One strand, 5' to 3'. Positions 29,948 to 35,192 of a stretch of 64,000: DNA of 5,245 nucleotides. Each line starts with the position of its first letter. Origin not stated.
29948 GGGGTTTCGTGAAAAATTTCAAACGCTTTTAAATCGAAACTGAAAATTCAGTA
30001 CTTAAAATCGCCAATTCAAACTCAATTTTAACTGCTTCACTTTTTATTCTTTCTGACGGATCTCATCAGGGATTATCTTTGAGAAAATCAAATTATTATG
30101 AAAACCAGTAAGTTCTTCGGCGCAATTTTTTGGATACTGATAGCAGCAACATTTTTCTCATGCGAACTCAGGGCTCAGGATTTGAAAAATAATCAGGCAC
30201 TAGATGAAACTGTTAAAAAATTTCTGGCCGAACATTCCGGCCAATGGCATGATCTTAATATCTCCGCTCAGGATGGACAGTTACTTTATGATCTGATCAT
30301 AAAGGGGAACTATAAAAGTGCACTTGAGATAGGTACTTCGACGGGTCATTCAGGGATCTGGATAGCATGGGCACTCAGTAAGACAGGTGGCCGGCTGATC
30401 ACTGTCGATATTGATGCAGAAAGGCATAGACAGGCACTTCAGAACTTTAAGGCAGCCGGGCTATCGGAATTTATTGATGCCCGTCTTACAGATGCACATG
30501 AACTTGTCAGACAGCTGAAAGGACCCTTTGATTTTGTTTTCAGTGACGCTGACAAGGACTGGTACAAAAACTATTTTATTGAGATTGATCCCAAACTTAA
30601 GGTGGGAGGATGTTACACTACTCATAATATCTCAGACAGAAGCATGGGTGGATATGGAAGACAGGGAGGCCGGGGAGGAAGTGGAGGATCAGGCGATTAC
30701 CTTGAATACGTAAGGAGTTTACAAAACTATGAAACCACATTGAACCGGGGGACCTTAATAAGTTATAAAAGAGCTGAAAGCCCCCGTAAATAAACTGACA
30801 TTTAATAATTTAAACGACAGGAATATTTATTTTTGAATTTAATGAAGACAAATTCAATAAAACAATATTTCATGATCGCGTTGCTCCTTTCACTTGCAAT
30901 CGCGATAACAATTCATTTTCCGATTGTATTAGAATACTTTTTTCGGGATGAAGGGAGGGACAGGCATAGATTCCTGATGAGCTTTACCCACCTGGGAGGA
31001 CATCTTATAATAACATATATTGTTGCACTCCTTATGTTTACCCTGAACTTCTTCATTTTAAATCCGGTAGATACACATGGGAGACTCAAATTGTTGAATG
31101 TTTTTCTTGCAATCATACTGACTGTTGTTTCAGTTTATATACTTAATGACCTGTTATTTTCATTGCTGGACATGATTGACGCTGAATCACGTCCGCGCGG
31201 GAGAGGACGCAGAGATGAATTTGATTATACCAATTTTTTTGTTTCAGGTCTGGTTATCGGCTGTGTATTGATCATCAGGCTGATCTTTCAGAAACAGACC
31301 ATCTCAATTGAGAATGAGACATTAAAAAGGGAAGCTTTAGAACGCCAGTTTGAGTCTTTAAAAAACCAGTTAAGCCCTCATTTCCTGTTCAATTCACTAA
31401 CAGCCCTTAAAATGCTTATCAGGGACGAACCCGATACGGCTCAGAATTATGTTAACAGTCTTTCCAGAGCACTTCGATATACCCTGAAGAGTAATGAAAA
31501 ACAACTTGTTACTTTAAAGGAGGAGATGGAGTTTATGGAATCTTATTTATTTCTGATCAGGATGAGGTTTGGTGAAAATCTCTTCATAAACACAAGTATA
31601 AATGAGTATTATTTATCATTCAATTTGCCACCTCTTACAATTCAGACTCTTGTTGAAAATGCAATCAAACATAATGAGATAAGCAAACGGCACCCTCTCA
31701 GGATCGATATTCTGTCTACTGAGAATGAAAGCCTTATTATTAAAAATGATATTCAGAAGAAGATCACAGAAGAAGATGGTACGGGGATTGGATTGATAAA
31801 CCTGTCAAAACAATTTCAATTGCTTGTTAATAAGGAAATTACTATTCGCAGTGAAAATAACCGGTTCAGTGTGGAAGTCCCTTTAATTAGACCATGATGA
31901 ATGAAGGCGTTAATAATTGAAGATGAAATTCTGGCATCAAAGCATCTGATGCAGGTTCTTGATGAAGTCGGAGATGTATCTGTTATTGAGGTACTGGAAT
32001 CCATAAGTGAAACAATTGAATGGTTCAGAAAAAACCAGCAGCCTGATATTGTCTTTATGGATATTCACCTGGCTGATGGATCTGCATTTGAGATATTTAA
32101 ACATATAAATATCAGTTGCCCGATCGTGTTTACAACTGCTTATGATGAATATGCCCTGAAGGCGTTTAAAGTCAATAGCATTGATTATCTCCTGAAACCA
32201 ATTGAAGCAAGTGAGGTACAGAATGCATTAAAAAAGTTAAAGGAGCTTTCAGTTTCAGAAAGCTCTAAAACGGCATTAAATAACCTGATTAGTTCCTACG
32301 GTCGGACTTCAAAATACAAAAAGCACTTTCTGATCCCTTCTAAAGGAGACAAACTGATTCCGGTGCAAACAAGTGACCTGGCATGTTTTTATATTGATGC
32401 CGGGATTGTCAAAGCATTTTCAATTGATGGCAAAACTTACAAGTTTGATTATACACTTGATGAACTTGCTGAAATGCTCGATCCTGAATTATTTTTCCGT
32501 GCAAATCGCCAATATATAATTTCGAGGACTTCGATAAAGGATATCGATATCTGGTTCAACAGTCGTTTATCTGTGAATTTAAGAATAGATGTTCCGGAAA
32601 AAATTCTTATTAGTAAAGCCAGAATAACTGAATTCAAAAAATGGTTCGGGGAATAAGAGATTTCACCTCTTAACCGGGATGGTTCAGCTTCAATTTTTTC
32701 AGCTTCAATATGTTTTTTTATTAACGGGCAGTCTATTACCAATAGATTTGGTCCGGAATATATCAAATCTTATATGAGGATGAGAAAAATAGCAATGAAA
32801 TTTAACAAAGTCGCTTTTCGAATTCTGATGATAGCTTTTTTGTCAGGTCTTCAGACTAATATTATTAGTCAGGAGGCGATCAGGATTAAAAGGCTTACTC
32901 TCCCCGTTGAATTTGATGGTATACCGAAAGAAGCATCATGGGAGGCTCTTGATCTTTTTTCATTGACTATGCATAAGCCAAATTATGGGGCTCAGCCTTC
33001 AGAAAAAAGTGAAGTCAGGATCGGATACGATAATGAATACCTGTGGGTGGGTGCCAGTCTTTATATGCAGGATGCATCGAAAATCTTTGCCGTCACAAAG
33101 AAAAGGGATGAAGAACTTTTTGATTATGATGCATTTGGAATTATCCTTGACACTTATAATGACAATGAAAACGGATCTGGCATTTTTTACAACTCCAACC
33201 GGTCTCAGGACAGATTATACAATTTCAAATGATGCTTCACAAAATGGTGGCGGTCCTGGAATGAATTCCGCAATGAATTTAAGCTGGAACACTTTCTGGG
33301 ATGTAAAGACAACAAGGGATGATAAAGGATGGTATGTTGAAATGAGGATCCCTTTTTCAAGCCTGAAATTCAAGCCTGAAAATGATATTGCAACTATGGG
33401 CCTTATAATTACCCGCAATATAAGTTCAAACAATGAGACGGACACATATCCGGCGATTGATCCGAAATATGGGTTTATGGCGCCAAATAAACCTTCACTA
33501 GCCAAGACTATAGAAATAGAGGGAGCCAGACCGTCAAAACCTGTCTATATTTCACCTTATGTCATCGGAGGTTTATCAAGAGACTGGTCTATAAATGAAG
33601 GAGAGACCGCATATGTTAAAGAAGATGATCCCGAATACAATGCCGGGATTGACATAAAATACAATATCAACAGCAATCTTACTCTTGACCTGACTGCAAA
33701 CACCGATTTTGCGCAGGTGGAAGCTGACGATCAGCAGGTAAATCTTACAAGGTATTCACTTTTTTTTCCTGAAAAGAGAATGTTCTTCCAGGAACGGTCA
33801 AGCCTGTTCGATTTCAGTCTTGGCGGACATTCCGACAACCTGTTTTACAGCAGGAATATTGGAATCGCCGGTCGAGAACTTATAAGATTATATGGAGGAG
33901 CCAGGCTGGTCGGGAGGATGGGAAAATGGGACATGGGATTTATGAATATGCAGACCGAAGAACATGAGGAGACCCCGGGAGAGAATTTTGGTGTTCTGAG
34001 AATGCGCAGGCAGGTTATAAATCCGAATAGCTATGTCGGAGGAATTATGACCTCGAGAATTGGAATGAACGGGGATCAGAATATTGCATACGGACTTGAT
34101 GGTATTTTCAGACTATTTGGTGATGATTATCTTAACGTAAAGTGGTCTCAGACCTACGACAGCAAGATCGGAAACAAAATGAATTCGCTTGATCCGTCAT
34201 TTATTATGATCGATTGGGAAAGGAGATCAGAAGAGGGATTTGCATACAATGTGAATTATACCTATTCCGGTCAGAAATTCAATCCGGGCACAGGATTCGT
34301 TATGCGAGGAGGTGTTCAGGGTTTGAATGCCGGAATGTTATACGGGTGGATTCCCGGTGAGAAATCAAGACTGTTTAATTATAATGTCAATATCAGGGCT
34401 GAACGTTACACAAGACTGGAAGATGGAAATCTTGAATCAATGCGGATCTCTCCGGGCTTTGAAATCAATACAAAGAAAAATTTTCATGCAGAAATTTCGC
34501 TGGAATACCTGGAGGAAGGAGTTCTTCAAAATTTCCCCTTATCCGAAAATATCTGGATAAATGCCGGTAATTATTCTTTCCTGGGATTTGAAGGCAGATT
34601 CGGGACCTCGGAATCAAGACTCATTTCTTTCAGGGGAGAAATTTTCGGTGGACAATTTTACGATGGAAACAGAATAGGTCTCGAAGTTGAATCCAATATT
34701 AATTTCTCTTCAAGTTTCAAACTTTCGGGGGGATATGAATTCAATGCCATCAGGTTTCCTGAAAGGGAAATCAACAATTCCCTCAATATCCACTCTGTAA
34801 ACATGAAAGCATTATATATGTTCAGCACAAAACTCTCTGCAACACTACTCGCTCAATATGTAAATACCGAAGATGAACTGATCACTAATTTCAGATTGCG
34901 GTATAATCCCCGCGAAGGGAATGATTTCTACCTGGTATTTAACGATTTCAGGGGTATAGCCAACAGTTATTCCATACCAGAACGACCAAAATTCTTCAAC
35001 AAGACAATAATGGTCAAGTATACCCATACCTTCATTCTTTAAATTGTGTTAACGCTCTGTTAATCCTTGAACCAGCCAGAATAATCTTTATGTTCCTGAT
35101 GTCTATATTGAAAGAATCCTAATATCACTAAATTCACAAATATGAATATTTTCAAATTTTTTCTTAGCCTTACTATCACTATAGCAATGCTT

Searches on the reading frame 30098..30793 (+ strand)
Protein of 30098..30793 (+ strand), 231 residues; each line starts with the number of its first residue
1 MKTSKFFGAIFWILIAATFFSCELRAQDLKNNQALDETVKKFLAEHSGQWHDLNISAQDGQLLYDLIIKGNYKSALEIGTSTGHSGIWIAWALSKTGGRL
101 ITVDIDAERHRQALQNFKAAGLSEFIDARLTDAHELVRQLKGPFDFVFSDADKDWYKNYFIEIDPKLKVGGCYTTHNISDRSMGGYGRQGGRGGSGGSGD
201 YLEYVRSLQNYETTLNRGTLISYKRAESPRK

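Call 48: search_protein_families(library=pfam, proteins=[window:30098-30793:+], max_evalue=0.001)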
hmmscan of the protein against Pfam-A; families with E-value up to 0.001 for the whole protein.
window:30098-30793:+ (231 aa): 4 families
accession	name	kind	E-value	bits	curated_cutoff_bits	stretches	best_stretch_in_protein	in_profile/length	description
PF01596.23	Methyltransf_3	-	2e-21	76.7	22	1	38-177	13-154/204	O-methyltransferase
PF13578.12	Methyltransf_24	-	3.9e-14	53.8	26.3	1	76-178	1-105/105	Methyltransferase domain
PF13649.12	Methyltransf_25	-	2.6e-05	25.2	27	1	76-151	2-73/97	Methyltransferase domain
PF08704.16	GCD14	-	0.00018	21.7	26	1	75-155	44-125/247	tRNA methyltransferase complex GCD14 subunit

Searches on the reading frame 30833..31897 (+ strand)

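Call 48: search_protein_families(library=pfam, proteins=[window:30833-31897:+], max_evalue=0.001)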
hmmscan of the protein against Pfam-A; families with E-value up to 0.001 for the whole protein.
window:30833-31897:+ (354 aa): 1 family
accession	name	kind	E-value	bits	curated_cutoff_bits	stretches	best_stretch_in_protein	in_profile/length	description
PF06580.19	His_kinase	-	2.2e-24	86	25.2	1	172-250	2-81/81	Histidine kinase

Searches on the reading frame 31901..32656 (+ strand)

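Call 48: search_protein_families(library=pfam, proteins=[window:31901-32656:+], max_evalue=0.001)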
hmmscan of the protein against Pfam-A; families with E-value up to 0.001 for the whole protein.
window:31901-32656:+ (251 aa): 2 families
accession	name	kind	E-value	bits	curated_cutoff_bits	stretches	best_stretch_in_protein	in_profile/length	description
PF04397.21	LytTR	-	2e-18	66.8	22.6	1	150-249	1-97/98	LytTr DNA-binding domain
PF00072.30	Response_reg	-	8.3e-14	52.1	30.2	1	4-110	2-110/111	Response regulator receiver domain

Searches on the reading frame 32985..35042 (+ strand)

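Call 48: search_protein_families(library=pfam, proteins=[window:32985-35042:+], max_evalue=0.001)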
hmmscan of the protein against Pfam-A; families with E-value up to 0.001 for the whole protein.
window:32985-35042:+ (685 aa): 1 family
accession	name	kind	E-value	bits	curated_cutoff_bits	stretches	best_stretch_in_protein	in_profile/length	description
PF19313.5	DUF5916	-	6.7e-20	71.8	22.6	1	211-295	19-97/572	Domain of unknown function (DUF5916)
